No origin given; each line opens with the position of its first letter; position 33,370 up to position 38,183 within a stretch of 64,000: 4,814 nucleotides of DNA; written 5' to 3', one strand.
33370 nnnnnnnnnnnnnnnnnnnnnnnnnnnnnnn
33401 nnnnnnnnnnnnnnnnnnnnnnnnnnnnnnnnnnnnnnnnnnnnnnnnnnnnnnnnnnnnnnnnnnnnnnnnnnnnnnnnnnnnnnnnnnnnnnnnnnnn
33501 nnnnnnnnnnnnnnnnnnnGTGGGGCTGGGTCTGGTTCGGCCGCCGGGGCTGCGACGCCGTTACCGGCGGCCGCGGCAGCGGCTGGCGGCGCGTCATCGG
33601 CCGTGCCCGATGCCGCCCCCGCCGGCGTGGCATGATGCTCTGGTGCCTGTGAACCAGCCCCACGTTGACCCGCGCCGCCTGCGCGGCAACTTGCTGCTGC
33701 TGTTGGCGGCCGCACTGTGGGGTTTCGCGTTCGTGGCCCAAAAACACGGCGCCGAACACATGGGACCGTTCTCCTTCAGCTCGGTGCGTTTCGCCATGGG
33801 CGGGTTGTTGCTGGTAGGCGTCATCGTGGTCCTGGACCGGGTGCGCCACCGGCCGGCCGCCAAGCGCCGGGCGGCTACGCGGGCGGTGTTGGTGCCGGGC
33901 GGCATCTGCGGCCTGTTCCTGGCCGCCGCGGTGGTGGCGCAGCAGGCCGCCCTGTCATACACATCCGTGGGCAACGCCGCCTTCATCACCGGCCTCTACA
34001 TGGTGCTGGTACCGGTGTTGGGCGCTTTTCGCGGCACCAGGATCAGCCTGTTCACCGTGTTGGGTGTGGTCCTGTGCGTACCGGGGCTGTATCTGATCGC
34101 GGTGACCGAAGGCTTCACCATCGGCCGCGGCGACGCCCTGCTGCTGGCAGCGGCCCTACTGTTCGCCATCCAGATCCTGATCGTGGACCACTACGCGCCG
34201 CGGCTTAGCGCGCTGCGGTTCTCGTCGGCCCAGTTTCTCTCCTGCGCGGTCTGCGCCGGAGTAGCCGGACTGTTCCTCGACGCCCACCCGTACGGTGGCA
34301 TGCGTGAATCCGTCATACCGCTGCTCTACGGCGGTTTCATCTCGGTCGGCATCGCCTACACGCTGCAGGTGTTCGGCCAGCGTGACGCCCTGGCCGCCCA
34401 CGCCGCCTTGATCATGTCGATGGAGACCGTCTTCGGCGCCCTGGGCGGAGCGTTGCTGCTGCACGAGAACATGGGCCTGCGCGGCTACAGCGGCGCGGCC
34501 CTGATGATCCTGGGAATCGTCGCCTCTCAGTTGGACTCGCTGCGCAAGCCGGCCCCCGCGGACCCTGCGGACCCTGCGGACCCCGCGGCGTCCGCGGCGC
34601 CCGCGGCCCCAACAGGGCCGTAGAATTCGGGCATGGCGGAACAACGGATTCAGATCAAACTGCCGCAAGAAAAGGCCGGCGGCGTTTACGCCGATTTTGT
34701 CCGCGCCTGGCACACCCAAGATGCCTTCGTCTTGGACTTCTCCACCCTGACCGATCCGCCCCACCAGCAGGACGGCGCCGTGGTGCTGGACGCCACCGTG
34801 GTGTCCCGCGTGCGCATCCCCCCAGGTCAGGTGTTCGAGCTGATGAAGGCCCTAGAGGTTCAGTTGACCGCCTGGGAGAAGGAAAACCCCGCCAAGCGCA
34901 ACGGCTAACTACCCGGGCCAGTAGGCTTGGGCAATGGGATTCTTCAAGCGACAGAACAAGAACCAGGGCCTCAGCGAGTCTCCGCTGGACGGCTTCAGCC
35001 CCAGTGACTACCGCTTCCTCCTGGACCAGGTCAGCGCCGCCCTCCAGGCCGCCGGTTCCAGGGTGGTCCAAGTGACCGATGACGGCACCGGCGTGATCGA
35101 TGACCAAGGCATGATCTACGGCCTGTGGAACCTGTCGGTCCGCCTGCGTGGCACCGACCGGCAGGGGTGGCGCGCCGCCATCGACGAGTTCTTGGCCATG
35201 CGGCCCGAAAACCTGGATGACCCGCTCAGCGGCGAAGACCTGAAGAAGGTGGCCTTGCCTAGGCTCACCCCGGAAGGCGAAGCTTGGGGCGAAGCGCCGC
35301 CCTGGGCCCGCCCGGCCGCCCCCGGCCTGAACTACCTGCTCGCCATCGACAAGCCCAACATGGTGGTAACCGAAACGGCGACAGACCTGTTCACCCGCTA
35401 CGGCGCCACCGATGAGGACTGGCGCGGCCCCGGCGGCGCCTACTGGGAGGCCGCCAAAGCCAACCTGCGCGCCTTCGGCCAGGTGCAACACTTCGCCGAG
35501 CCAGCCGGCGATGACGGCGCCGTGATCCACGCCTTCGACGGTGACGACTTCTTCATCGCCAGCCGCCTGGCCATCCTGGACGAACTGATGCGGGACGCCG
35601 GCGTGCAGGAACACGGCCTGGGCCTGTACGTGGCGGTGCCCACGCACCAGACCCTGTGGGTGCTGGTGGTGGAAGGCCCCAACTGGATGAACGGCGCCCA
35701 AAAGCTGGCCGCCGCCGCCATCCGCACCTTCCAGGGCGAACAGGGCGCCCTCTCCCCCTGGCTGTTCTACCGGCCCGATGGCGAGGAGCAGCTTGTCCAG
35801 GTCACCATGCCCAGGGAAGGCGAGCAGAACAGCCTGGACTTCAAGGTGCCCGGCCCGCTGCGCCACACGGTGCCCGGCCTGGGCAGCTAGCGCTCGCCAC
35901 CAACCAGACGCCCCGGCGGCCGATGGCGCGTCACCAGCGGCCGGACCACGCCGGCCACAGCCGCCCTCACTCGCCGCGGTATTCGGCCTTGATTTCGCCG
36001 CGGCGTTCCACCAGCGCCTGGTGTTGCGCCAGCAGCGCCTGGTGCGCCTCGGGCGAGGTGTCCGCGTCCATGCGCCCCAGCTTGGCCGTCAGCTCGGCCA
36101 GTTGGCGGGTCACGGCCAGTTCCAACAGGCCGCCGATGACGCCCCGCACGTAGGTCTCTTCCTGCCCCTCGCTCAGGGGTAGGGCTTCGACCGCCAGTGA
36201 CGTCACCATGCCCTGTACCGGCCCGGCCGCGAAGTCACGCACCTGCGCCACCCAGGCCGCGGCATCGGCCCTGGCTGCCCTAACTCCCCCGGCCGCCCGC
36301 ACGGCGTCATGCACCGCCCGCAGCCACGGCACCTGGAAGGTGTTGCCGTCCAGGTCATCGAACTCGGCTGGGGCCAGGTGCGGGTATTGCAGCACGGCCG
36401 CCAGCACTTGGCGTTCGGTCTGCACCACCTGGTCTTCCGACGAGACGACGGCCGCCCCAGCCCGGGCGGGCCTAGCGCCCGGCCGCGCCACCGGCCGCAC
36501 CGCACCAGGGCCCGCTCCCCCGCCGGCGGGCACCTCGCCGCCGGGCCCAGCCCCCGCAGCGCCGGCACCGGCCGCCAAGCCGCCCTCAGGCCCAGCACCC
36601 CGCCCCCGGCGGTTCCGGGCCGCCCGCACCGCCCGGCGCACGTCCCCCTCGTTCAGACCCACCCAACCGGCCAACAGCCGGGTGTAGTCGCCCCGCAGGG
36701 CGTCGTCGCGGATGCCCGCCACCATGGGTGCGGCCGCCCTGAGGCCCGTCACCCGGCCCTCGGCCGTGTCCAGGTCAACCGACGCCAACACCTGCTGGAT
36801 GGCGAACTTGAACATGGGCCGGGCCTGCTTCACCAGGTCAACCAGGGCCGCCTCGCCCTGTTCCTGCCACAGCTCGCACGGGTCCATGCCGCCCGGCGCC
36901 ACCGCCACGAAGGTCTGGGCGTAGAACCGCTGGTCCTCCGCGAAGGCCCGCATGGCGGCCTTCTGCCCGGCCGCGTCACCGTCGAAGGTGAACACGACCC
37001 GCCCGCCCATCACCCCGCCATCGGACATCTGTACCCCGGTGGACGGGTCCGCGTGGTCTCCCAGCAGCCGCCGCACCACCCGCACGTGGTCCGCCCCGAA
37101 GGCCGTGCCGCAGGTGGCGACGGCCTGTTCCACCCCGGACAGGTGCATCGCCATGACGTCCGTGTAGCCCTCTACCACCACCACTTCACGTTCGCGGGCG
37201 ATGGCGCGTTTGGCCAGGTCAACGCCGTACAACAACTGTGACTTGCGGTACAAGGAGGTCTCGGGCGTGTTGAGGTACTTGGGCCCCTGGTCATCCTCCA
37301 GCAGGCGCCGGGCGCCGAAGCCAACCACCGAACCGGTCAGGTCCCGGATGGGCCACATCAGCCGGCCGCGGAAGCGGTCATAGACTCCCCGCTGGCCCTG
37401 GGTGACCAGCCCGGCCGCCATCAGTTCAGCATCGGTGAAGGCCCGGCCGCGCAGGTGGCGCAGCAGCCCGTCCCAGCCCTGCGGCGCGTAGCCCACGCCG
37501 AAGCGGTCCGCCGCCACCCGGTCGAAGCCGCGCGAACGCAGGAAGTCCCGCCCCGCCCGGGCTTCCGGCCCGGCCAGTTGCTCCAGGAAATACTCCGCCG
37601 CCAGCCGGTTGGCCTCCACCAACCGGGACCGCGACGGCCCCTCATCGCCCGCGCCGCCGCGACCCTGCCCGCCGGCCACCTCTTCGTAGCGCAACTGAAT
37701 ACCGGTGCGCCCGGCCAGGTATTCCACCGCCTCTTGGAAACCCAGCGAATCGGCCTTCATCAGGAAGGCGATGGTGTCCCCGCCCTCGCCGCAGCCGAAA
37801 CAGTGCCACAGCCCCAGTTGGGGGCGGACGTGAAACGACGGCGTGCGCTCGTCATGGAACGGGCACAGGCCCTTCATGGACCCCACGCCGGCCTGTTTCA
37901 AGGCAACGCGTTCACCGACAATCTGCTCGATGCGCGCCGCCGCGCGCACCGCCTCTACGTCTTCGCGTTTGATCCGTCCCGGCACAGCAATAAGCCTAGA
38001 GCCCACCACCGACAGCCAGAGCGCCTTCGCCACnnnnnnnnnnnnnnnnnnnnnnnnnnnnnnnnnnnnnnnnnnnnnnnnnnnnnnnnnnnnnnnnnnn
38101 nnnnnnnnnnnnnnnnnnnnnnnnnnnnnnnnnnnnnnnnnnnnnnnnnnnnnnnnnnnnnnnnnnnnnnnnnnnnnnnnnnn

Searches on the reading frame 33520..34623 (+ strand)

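Call 85: search_protein_families(library=pfam, max_evalue=0.0001, proteins=[window:33520-34623:+])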
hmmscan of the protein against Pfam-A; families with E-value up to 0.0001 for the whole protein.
window:33520-34623:+ (367 aa): 1 family
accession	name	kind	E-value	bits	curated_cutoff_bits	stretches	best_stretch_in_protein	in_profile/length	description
PF00892.27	EamA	-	1.3e-33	116.6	28.2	2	55-194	2-134/135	EamA-like transporter family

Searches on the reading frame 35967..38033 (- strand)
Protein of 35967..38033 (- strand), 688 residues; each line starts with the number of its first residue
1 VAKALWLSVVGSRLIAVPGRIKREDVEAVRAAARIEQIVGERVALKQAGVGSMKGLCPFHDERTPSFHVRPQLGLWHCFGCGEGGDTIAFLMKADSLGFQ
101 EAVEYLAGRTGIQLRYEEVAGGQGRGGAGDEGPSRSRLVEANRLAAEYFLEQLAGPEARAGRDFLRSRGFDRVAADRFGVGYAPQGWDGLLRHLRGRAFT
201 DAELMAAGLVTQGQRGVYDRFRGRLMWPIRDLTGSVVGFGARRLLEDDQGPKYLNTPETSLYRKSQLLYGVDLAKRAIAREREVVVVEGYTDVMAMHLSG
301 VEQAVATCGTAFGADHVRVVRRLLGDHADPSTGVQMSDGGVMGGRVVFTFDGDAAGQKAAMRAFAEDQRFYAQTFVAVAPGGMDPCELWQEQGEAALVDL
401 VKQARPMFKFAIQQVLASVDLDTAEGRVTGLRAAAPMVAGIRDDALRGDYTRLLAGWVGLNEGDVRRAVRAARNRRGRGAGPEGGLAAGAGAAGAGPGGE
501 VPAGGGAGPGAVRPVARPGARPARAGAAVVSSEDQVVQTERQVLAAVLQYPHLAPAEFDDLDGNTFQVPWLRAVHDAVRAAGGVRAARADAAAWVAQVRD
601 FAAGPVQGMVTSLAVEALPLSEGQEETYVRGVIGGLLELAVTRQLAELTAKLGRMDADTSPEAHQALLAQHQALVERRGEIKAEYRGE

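Call 59: search_protein_families(library=pfam, max_evalue=0.0001, proteins=[window:35967-38033:-])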
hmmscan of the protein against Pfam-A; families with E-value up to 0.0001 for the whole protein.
window:35967-38033:- (688 aa): 7 families
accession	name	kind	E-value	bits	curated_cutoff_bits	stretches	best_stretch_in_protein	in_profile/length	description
PF08275.17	DNAG_N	-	4.2e-38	130.8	26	1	148-275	1-128/128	DNA primase catalytic core, N-terminal domain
PF01807.25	Zn_ribbon_DnaG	-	2.6e-30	104.6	24.9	1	22-117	2-96/98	CHC2 zinc finger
PF08278.16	DnaG_DnaB_bind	-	5.4e-19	69.2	29.1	1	540-659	1-117/124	DNA primase DnaG DnaB-binding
PF10410.14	DnaB_bind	-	1.9e-14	54.1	20.6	1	408-462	1-55/56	DnaB-helicase binding domain of primase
PF13662.12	Toprim_4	-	3.5e-14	53.2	25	1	283-365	2-72/85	Toprim domain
PF13155.12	Toprim_2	-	5.7e-11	43.1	22.1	1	285-388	1-87/88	Toprim-like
PF01751.28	Toprim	-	5.2e-07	30.2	23.1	1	283-364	1-77/96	Toprim domain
